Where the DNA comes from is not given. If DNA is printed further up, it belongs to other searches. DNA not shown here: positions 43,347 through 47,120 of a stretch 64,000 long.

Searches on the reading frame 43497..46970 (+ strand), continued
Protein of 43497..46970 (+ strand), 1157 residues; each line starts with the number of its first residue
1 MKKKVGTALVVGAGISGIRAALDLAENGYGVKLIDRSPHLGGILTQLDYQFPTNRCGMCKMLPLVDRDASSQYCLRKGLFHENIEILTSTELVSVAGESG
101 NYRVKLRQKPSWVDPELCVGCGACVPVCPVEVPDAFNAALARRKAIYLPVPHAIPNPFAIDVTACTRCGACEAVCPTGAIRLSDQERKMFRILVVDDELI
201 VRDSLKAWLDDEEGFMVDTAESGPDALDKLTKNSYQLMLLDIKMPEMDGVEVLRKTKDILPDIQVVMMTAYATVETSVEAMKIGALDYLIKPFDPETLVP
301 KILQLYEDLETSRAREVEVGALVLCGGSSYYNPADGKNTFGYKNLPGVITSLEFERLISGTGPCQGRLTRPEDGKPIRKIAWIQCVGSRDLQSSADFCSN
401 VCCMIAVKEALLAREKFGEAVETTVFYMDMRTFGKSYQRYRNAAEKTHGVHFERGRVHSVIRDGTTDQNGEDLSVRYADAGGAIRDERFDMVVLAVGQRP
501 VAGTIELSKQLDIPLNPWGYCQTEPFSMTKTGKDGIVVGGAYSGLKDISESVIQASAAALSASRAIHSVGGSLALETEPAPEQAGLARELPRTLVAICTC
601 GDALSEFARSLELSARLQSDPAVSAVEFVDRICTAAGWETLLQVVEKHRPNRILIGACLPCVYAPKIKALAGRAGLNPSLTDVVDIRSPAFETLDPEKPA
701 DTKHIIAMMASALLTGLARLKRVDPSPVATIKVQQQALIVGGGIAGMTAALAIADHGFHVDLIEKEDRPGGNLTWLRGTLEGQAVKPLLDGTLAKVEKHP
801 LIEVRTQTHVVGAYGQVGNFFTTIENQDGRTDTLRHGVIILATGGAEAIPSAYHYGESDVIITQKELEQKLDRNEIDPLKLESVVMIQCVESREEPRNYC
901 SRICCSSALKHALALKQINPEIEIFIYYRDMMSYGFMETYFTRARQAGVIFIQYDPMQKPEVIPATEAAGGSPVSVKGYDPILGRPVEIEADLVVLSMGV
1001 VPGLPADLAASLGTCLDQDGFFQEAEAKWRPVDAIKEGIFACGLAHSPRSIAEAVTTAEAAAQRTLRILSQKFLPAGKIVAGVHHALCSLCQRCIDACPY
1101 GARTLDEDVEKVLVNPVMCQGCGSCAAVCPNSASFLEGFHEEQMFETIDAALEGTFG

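Call 16: find_related_loci(query=window:43497-46970:+, collection=genome_contigs, flank=10000)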
Query window:43497-46970:+ (1157 aa) in genome_contigs; peptide patterns used: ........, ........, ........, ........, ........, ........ (x = any residue, [..] = any of these).
600 stretches matched a pattern (row limit reached: there are more); 594 encode a relative of the query (tblastn E <= 1e-3); the best 80 are kept; 80 distinct loci.
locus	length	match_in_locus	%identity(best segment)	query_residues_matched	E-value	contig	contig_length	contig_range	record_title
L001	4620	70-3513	65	1-1155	0e+0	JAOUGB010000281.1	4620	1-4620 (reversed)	MAG: Desulfobacteraceae bacterium isolate 4_1_July_SF_Bin60 4_1_July_SF_Bin60_scaffold_11571_c1, whole genome shotgun se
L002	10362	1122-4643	62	1-1152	0e+0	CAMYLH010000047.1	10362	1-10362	MAG: uncultured Desulfobacterales bacterium isolate FCS_M_Desulfobacterota_02 genome assembly, contig: scaffold_7903, wh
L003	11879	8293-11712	64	1-1152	0e+0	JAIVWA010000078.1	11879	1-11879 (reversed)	MAG: Gammaproteobacteria bacterium isolate HYP3_UM_18 NODE_374_length_11879_cov_0.984173, whole genome shotgun sequence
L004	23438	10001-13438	63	1-1153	0e+0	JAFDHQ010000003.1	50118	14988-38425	MAG: Deltaproteobacteria bacterium isolate Meg22_1214_Bin_280 Meg22_1214_Bin_280_scaffold_2263, whole genome shotgun seq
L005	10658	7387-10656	63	1-1088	0e+0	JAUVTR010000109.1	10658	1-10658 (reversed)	MAG: Desulfobacterales bacterium isolate CSMAG_771 CSMAG_771_k141_1238463_length_10658_cov_12.0000, whole genome shotgun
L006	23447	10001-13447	60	1-1153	0e+0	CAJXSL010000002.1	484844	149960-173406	MAG TPA_asm: uncultured Desulfobacteraceae bacterium isolate SRR6201696_bin.17_MetaBAT_v2.12.1_MAG genome assembly, cont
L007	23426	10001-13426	60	1-1156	0e+0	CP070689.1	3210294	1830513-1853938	MAG: Deltaproteobacteria bacterium isolate bin63 chromosome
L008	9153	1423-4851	59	1-1156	0e+0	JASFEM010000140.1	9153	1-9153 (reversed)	MAG: Syntrophobacterales bacterium isolate D0606M12metaG_Bin_34 D0606M12metaG_FD_scaffold_2184_c1, whole genome shotgun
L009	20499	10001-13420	64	1-1152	0e+0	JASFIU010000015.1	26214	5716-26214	MAG: Desulfobacterales bacterium isolate D0608S20remetaG_Bin_248 D0608S20remetaG_FD_scaffold_113_c1, whole genome shotgu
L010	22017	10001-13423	58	1-1156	0e+0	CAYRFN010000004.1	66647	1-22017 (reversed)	MAG TPA_asm: uncultured Desulfobacteraceae bacterium isolate SRP323688_co1_105 genome assembly, contig: NODE_832_length_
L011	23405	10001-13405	57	1-1152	0e+0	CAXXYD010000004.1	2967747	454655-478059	MAG: Desulfosarcinaceae bacterium isolate d8a7a971-57cf-42a0-aaa7-90f8cedb306c genome assembly, contig: contig_4, whole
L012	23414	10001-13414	54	1-1155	0e+0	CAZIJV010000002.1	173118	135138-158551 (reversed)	MAG TPA_asm: uncultured Syntrophobacter sp. isolate SRP239243_co1_430 genome assembly, contig: NODE_53_length_173118_cov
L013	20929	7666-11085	59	1-1153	0e+0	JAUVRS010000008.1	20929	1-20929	MAG: Desulfobacteraceae bacterium isolate CSMAG_720 CSMAG_720_k127_4223899_length_20929_cov_139.3102, whole genome shotg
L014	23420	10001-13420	52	1-1155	0e+0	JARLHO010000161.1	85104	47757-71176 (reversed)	MAG: Syntrophobacteraceae bacterium isolate MAG_BA129 MetaBAT2_Bin_129_Anoxic_k141_2582661, whole genome shotgun sequenc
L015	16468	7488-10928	59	1-1156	0e+0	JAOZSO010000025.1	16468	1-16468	MAG: Desulfobacterales bacterium isolate GMC6.metabat2.208 GMC6_3112_length_16468_cov_7.589228, whole genome shotgun seq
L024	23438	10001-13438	57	1-1155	0e+0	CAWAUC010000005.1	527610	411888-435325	MAG: uncultured delta proteobacterium isolate MFD02416.bin.1.144 genome assembly, contig: contig_11481, whole genome sho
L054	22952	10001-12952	37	19-1153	3e-150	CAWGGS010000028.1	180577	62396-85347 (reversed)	MAG: uncultured delta proteobacterium isolate MFD02923.bin.1.89 genome assembly, contig: contig_34751, whole genome shot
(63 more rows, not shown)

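Call 19: search_solved_structures(query=window:43497-46970:+, max_evalue=0.00001)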
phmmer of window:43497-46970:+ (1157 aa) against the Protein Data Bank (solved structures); distinct sequences matched with E-value up to 0.00001: 254 (the best 60 are shown).
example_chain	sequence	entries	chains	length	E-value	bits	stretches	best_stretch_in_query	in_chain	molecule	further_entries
8rvu_a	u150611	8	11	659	7.7e-114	384.7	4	7-186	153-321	H(2):CoB-CoM heterodisulfide,ferredoxin reductase subunit A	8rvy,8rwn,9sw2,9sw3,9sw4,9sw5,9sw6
8rvv_A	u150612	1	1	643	9.6e-113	381.1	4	7-186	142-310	H(2):CoB-CoM heterodisulfide,ferredoxin reductase subunit A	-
5odc_A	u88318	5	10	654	2.2e-110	373.3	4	7-187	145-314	Heterodisulfide reductase, subunit A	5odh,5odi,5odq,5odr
9sfi_A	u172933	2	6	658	2.7e-101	343.2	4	8-185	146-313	CoB--CoM heterodisulfide reductase iron-sulfur subunit A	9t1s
7bkb_A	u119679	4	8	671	1.4e-85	291.1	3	316-466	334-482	CoB--CoM heterodisulfide reductase iron-sulfur subunit A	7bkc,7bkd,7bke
6tjr_A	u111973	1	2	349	3.1e-34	121.1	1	315-564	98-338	Fumarate reductase/succinate dehydrogenase flavoprotein domain protein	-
9xzo_A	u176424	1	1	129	2.7e-23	84.9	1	189-304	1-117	De novo protein M1X0B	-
3crn_A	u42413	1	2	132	3e-20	74.8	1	189-310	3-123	Response regulator receiver domain protein, CheY-like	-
2jvj_A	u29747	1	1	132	6.3e-19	70.4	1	191-309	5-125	Sporulation initiation phosphotransferase F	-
1zy2_A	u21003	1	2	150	2.2e-18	68.6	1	191-299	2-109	transcriptional regulator NtrC1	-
3q15_C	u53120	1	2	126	4.4e-18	67.6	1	191-298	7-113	Sporulation initiation phosphotransferase F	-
1fsp_A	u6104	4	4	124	4.5e-18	67.6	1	191-298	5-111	STAGE 0 SPORULATION PROTEIN F | SPORULATION RESPONSE REGULATORY PROTEIN | Sporulation initiation phosphotransferase F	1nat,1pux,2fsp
2jvi_A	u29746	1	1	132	6.1e-18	67.1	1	191-309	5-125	Sporulation initiation phosphotransferase F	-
1pey_A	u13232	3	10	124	6.3e-18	67.1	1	191-298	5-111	Sporulation initiation phosphotransferase F | SPORULATION RESPONSE REGULATORY PROTEIN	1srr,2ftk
1f51_E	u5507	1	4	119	7.7e-18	66.8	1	191-298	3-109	SPORULATION INITIATION PHOSPHOTRANSFERASE F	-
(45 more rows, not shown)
